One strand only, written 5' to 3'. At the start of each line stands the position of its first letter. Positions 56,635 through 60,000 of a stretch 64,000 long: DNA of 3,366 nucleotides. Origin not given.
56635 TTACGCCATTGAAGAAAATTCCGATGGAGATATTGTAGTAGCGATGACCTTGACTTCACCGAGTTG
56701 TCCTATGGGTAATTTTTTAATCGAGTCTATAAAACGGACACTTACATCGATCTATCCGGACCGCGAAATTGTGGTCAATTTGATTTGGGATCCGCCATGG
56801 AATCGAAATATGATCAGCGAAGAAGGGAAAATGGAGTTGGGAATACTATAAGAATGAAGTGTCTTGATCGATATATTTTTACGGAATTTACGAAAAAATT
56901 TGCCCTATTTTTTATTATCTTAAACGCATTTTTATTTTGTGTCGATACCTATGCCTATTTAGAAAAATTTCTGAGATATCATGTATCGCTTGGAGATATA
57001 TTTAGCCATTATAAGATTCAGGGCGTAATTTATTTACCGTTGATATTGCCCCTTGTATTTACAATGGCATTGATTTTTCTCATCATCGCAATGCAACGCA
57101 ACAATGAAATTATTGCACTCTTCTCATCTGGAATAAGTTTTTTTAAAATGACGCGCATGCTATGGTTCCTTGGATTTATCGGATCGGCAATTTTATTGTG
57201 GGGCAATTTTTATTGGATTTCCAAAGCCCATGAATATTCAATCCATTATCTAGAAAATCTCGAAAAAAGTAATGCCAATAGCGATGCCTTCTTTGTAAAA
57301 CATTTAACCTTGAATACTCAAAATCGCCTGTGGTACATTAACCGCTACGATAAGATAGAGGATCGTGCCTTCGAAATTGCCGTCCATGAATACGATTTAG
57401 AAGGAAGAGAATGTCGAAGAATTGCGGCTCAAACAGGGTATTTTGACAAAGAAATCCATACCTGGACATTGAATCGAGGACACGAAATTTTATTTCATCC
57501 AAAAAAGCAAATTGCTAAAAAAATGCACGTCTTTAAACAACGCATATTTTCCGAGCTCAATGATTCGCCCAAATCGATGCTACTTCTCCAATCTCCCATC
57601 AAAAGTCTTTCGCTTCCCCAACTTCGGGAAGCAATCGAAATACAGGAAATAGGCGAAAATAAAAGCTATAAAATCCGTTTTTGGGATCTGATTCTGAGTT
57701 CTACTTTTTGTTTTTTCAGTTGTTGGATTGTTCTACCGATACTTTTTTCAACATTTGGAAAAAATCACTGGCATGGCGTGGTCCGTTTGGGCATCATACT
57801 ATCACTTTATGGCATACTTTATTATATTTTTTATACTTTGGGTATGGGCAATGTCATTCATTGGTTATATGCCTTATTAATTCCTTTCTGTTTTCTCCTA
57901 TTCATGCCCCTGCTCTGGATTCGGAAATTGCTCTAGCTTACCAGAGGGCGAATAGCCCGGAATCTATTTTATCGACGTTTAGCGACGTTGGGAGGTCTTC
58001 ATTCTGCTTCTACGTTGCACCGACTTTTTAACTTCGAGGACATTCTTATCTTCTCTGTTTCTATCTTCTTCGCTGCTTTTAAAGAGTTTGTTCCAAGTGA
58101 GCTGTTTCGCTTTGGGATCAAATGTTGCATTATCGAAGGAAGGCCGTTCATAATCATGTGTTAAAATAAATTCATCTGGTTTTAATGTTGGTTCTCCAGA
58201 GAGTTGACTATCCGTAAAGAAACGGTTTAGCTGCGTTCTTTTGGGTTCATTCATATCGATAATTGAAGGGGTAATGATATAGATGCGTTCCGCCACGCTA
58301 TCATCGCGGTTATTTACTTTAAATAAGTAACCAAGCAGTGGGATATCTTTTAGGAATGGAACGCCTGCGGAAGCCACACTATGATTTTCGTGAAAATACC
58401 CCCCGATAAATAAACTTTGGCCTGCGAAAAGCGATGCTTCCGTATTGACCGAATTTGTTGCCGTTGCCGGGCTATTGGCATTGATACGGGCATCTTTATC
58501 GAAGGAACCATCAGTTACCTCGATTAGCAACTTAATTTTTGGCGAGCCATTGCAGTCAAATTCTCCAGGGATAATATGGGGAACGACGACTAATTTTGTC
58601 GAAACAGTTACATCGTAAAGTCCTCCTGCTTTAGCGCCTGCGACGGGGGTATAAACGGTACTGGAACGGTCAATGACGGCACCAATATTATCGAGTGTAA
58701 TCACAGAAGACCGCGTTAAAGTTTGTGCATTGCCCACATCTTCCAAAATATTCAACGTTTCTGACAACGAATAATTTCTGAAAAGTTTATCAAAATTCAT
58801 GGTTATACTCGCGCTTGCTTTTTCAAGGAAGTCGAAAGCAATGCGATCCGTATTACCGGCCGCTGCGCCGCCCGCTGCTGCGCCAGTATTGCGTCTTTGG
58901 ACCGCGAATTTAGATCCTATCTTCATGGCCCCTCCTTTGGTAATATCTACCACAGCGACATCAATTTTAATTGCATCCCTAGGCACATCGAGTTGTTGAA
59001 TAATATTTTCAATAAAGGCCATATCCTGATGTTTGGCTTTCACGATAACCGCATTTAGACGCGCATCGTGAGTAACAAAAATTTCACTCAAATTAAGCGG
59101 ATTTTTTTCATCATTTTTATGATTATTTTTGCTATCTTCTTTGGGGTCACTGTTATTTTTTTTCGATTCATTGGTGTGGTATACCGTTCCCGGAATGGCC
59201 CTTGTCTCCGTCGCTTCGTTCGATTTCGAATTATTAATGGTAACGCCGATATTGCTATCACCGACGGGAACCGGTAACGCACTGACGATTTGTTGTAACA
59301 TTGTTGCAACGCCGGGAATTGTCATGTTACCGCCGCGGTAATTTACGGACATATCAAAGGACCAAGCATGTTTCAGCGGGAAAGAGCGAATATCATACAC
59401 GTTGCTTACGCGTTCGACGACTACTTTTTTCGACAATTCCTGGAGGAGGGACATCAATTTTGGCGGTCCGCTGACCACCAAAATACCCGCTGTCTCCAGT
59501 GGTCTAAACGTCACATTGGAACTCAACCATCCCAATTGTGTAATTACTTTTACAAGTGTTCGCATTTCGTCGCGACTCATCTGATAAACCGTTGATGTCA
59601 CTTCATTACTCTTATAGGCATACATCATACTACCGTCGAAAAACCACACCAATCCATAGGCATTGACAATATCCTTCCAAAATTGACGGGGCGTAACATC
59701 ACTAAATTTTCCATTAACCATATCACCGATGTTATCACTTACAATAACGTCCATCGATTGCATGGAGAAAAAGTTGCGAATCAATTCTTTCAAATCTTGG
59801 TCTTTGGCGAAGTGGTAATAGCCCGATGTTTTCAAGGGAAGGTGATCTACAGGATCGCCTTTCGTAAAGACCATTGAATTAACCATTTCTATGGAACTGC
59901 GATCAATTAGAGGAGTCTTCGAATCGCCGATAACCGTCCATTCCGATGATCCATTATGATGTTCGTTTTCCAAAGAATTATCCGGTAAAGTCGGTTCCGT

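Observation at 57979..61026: Isolated type III secretion secretin preceded by a chaperone-like gene, with no other T3SS genes nearby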

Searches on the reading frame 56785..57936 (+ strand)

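Call 3: search_protein_families(library=pfam, proteins=[window:56785-57936:+], max_evalue=0.1)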
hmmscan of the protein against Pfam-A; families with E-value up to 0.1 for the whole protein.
window:56785-57936:+ (383 aa): 1 family
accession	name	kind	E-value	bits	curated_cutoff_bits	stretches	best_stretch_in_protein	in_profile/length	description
PF03739.19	LptF_LptG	-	9.8e-41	140.4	27.9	1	29-379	1-351/353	Lipopolysaccharide export system permease LptF/LptG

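Call 4: search_protein_families(library=ncbifam, proteins=[window:56785-57936:+], max_evalue=0.1)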
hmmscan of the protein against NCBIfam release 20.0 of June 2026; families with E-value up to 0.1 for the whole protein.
window:56785-57936:+ (383 aa): 2 families
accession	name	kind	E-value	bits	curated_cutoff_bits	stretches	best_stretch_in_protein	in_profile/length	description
TIGR04408.1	LptG_lptG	equivalog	2e-26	92.5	240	1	27-381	2-350/351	LPS export ABC transporter permease LptG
TIGR04407.1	LptF_YjgP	equivalog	6.6e-26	90.9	230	1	27-376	2-343/347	LPS export ABC transporter permease LptF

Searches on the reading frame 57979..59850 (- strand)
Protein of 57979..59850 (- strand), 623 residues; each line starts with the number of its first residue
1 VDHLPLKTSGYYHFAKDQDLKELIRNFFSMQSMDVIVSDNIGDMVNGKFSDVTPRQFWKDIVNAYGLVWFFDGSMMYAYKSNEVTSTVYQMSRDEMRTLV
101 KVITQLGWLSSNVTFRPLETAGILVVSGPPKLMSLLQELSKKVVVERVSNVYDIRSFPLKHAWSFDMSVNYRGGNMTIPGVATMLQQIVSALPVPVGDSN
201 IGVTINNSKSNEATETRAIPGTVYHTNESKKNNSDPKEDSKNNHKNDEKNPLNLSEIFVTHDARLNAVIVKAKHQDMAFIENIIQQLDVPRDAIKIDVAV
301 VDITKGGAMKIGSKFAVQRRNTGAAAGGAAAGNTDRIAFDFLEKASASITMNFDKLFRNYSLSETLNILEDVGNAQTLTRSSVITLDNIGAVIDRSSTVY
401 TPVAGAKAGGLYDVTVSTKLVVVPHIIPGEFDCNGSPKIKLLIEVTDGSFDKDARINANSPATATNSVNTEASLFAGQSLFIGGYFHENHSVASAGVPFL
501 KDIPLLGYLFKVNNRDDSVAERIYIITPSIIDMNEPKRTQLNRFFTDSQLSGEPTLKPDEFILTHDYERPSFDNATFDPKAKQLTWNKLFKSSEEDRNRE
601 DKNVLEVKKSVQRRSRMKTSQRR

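Call 25: search_dna_similar(query=window:57979-59850:-, collection=plasmids, mode=protein, max_rows=40, rows=spread)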
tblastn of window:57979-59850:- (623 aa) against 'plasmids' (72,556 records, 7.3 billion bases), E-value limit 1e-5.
Records with a match: 519; places in all: 538; records where one place covers at least 80% of the query: 400.
Best place of each record, by identity: <60% 519.
By first word of the organism name: Ralstonia 134; Shigella 103; Yersinia 93; Escherichia 23; Aeromonas 21; Sinorhizobium 18; Pantoea 15; Bradyrhizobium 14; Burkholderia 10; Providencia 10; and 30 more.
By predicted mobility (MOB-suite, as given by PLSDB): mobilizable 270; non-mobilizable 140; conjugative 109.
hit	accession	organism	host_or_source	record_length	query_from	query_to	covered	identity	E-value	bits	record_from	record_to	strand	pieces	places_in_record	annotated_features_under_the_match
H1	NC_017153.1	Yersinia pestis D106004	-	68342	1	532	85%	27.8%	2e-31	207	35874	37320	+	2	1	none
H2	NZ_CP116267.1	Aeromonas salmonicida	Fish,Bacteria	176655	1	532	85%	27.8%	1e-55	212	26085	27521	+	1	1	ascC: SctC family type III secretion system outer membrane ring subunit AscC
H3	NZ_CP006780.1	Yersinia pestis 1412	-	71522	1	532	85%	27.8%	4e-53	204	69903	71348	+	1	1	none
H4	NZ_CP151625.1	Yersinia pestis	Marmota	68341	1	532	85%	27.8%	4e-53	204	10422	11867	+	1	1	yscC: SctC family type III secretion system outer membrane ring subunit YscC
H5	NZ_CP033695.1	Yersinia pestis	UCC strain,UCC isolate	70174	1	532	85%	27.8%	4e-53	204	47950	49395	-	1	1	yscC: SctC family type III secretion system outer membrane ring subunit YscC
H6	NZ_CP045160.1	Yersinia pestis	Cell culture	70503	1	532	85%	27.8%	4e-53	204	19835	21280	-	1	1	yscC: SctC family type III secretion system outer membrane ring subunit YscC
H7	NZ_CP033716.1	Yersinia pseudotuberculosis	Homo sapiens,BEI Isolate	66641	1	532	85%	27.8%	4e-53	204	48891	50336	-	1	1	yscC: SctC family type III secretion system outer membrane ring subunit YscC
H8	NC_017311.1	Nitratidesulfovibrio vulgaris RCH1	-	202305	11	534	84%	28.1%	7e-59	221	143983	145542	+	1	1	sctC: type III secretion system outer membrane ring subunit SctC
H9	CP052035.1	Aeromonas salmonicida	Sablefish,Isolate Colony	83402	1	532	83%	28.3%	3e-48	219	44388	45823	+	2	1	none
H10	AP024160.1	Ralstonia solanacearum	Zingiber officinale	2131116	4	531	85%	25.4%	5e-45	180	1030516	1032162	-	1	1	hrcC: EscC/YscC/HrcC family type III secretion system outer membrane ring ...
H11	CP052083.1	Ralstonia solanacearum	tomato,cell culture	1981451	4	531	85%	25.4%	6e-45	179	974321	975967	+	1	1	sctC: type III secretion system outer membrane ring subunit SctC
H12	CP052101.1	Ralstonia solanacearum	tomato,cell culture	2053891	4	531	85%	25.4%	6e-45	179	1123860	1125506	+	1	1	none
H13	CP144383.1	Ralstonia solanacearum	tobacco,whole organism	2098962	4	531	85%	25.4%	6e-45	179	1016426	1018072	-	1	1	yscC: type III secretion system outer membrane ring subunit SctC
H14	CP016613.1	Ralstonia solanacearum FJAT-91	healthy tomato plant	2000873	4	531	85%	25.4%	3e-44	177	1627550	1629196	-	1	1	EscC/YscC/HrcC family type III secretion system outer membrane ring ...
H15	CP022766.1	Ralstonia solanacearum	Solanum tuberosum,single cell,Potato ...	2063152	4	531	85%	25.4%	3e-44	177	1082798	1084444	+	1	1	EscC/YscC/HrcC family type III secretion system outer membrane ring ...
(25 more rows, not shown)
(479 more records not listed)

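Call 26: get_annotated_region(hit=H4, flank=20000)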
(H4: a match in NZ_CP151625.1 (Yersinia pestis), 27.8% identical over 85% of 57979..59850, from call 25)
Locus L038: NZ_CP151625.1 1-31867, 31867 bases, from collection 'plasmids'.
description: Yersinia pestis strain 197_15 plasmid pCad, complete sequence
organism: Yersinia pestis (NCBI taxid 632)
taxonomy: Bacteria; Pseudomonadota; Gammaproteobacteria; Enterobacterales; Yersiniaceae; Yersinia; Yersinia pestis
host: -; source: Marmota; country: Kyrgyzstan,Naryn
typing (MOB-suite, as given by PLSDB): mobilizable; replicon IncFII,rep_cluster_645; relaxase MOBF
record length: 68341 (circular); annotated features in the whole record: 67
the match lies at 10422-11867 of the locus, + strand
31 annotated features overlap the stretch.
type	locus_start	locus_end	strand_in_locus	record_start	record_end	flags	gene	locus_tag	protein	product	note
CDS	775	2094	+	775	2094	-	yscN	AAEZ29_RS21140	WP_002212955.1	SctN family type III secretion system ATPase YscN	-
CDS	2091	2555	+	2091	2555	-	yscO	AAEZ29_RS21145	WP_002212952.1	type III secretion system central stalk protein YscO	-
CDS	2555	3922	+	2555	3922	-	yscP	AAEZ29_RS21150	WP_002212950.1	type III secretion system needle length determinant YscP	-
CDS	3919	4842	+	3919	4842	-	yscQ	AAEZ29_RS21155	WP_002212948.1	SctQ family type III secretion system cytoplasmic ring protein YscQ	-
CDS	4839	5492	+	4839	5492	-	yscR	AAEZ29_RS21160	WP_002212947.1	SctR family type III secretion system export apparatus subunit YscR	-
CDS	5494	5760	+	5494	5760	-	yscS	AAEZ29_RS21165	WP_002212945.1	SctS family type III secretion system export apparatus subunit YscS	-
CDS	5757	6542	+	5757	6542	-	yscT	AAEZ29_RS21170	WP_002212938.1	SctT family type III secretion system export apparatus subunit YscT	-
CDS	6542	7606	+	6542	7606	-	yscU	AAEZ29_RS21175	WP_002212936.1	type III secretion system export apparatus switch protein YscU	-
CDS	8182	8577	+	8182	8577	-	yscW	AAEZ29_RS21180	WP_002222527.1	type III secretion system pilotin YscW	-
predicted_resistance_gene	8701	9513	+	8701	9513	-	virF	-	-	virulence regulon transcriptional activator VirF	predicted by amrfinderplus; class ; identity 97.79%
CDS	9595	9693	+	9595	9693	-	yscA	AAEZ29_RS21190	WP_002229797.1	type III secretion system protein YscA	-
CDS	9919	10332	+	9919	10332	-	yscB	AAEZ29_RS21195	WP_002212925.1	type III secretion system chaperone YscB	-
CDS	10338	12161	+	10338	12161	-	yscC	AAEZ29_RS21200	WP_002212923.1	SctC family type III secretion system outer membrane ring subunit YscC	-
CDS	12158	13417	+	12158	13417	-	yscD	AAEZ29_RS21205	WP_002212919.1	SctD family type III secretion system inner membrane ring subunit YscD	-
CDS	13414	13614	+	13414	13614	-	yscE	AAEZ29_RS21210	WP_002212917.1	type III secretion system co-chaperone YscE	-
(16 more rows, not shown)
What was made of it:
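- On YscB (gatekeeper co-chaperone of the Ysc family): Same position as yscB in pCD1 (call 26).
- Closest known: Yersinia Ysc injectisome, yscB-yscC at the head of the yscA-L operon. Same: A small class I chaperone gene lies directly before sctC (call 26).
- Its position directly before sctC is that of yscB (call 26).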

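Call 27: get_annotated_region(hit=H8, flank=20000)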
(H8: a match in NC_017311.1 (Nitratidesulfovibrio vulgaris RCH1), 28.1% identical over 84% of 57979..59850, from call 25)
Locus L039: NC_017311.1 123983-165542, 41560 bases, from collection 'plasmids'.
description: Nitratidesulfovibrio vulgaris RCH1 plasmid pDEVAL01, complete sequence
organism: Nitratidesulfovibrio vulgaris RCH1 (NCBI taxid 573059)
taxonomy: Bacteria; Thermodesulfobacteriota; Desulfovibrionia; Desulfovibrionales; Desulfovibrionaceae; Nitratidesulfovibrio; Nitratidesulfovibrio vulgaris; Nitratidesulfovibrio vulgaris RCH1
host: -; source: -; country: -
typing (MOB-suite, as given by PLSDB): non-mobilizable
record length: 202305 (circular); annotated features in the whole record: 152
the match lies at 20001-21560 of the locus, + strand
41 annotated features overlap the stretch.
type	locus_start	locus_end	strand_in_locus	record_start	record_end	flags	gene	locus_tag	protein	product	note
CDS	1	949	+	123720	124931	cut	-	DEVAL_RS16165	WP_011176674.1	MFS transporter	GO:0055085 - transmembrane transport [Evidence IEA]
CDS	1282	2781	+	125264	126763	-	-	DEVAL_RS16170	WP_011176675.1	radical SAM/SPASM family putative metalloenzyme maturase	-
CDS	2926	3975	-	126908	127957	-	-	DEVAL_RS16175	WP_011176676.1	iron-containing alcohol dehydrogenase family protein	-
CDS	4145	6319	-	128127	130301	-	-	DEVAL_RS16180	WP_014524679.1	SpoIIE family protein phosphatase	-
CDS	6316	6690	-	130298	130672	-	-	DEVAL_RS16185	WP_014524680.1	hypothetical protein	-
CDS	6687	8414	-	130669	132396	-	-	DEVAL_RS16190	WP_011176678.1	sigma-54-dependent Fis family transcriptional regulator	-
CDS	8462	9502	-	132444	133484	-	sctU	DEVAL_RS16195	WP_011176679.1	type III secretion system export apparatus subunit SctU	GO:0030254 - protein secretion by the type III secretion system [Evidence IEA]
CDS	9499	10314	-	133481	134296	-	sctT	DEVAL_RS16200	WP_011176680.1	type III secretion system export apparatus subunit SctT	GO:0030254 - protein secretion by the type III secretion system [Evidence IEA]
CDS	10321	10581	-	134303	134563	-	sctS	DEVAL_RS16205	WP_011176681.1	type III secretion system export apparatus subunit SctS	GO:0030254 - protein secretion by the type III secretion system [Evidence IEA]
CDS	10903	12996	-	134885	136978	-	sctV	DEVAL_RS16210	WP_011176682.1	type III secretion system export apparatus subunit SctV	GO:0009306 - protein secretion [Evidence IEA]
CDS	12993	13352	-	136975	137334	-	-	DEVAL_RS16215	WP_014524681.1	tetratricopeptide repeat protein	-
CDS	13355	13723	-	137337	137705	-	-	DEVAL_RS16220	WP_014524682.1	type III secretion protein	-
CDS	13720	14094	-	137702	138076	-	sycN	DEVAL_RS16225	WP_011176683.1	type III secretion chaperone SycN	-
CDS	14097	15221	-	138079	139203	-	sctW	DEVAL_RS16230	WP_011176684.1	type III secretion system gatekeeper subunit SctW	GO:0050709 - negative regulation of protein secretion [Evidence IEA]; GO:0030254 - protein secretion by the type III ...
CDS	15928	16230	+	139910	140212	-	-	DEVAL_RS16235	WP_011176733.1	hypothetical protein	-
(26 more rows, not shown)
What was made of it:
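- Closest known: Nitratidesulfovibrio vulgaris plasmid pDEVAL01 T3SS. Same: The order is CesT-family chaperone, sctC, sctD, (E), F, (G), J, K, L, N, O, P, Q, R (call 27).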

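Call 54: find_homologous_proteins(query=window:58153-59850:-, max_evalue=1e-20)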
Query window:58153-59850:- (566 aa): 221 proteins with E <= 1e-20 among 8000 candidates; the best 120 are listed.
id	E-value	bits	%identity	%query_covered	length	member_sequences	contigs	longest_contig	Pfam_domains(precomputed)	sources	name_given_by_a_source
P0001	0.0e+0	1260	100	100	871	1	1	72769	PF21304.3,PF03958.23,PF00263.27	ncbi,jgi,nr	ncbi:MAG: hypothetical protein LBB05_02800 [Puniceicoccales bacterium]|jgi:type III secretion protei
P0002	0.0e+0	1126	88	100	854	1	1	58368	PF21304.3,PF03958.23,PF00263.27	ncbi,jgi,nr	ncbi:MAG: hypothetical protein LBQ03_02845 [Puniceicoccales bacterium]|jgi:type III secretion protei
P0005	0.0e+0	1075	86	100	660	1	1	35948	PF21304.3,PF03958.23,PF00263.27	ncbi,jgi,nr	ncbi:MAG: hypothetical protein LBR92_01750 [Puniceicoccales bacterium]|jgi:type III secretion protei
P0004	0.0e+0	1066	84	100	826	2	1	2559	PF21304.3,PF03958.23,PF00263.27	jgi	jgi:type III secretion protein C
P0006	0.0e+0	1063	85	100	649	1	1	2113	PF21304.3,PF03958.23,PF00263.27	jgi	jgi:type III secretion protein C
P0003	0.0e+0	1053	83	100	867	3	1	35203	PF21304.3,PF03958.23,PF00263.27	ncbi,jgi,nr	ncbi:MAG: hypothetical protein LBD60_00170 [Puniceicoccales bacterium]|jgi:type III secretion protei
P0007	4.9e-296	1001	77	99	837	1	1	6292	PF21304.3,PF03958.23,PF00263.27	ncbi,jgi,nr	ncbi:MAG: hypothetical protein LBH08_01655 [Puniceicoccales bacterium]|jgi:type III secretion protei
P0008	1.4e-292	989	77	99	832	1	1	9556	PF21304.3,PF03958.23,PF00263.27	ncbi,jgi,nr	ncbi:MAG: hypothetical protein LBJ13_02255 [Puniceicoccales bacterium]|jgi:type III secretion protei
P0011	1.6e-286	969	76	100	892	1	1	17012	PF21304.3,PF03958.23,PF00263.27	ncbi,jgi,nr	ncbi:MAG: hypothetical protein LBI77_04150 [Puniceicoccales bacterium]|jgi:type III secretion protei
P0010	1.9e-285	966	76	100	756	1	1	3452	PF21304.3,PF03958.23,PF00263.27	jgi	jgi:type III secretion protein C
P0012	7.1e-283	957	76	100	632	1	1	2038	PF21304.3,PF03958.23,PF00263.27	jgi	jgi:type III secretion protein C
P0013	5.8e-278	941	74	100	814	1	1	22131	PF21304.3,PF03958.23,PF00263.27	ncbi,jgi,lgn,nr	ncbi:MAG: hypothetical protein LBB11_01395 [Puniceicoccales bacterium]|jgi:type III secretion protei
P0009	5.2e-276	935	72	100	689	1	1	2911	PF21304.3,PF03958.23,PF00263.27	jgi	jgi:type III secretion protein C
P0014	1.4e-271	920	73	100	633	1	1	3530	PF21304.3,PF03958.23,PF00263.27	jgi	jgi:type III secretion protein C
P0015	3.9e-260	882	70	100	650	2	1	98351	PF21304.3,PF03958.23,PF00263.27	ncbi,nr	ncbi:MAG: hypothetical protein LBG09_02575 [Puniceicoccales bacterium]|nr:hypothetical protein [Puni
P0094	2.5e-77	279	30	98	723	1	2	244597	PF03958.23,PF00263.27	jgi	jgi:type III secretion protein C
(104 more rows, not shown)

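Call 58: find_encoding_contigs(protein=P0094, flank=10000, max_places=1)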
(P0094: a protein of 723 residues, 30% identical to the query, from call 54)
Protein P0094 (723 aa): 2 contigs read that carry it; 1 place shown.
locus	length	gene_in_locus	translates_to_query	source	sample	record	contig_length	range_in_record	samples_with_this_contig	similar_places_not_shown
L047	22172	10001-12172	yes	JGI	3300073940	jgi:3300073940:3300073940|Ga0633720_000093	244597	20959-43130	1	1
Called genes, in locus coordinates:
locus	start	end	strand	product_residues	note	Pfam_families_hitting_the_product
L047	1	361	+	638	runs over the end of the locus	PF00890:FAD_binding_2, PF01266:DAO (weak), PF07992:Pyr_redox_2 (faint), PF02910:Succ_DH_flav_C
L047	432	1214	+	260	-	PF13085:Fer2_3, PF13187:Fer4_9 (faint), PF13183:Fer4_8, PF12838:Fer4_7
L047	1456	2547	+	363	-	PF00483:NTP_transferase, PF12804:NTP_transf_3, PF22640:ManC_GMP_beta-helix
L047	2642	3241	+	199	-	PF00574:CLP_protease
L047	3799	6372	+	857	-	PF01624:MutS_I, PF05188:MutS_II, PF05192:MutS_III, PF05190:MutS_IV, PF00488:MutS_V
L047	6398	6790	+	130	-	-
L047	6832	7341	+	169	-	PF07720:TPR_3 (faint), PF07719:TPR_2 (faint)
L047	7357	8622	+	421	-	-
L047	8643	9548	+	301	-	-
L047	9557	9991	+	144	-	-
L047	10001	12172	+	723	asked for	PF03958:Secretin_N, PF00263:Secretin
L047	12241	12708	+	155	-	PF05932:CesT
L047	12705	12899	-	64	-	-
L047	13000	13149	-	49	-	PF02281:Dimer_Tnp_Tn5 (weak)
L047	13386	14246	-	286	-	PF00535:Glycos_transf_2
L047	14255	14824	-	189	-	PF00132:Hexapep (weak)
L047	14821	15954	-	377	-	PF13439:Glyco_transf_4 (weak), PF13579:Glyco_trans_4_4, PF20706:GT4-conflict (weak), PF00534:Glycos_transf_1, PF13692:Glyco_trans_1_4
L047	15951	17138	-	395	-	PF00534:Glycos_transf_1, PF13692:Glyco_trans_1_4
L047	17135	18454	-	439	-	-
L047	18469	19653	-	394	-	PF20706:GT4-conflict, PF00534:Glycos_transf_1, PF13692:Glyco_trans_1_4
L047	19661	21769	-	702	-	PF13439:Glyco_transf_4, PF00534:Glycos_transf_1, PF13692:Glyco_trans_1_4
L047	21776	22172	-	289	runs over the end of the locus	-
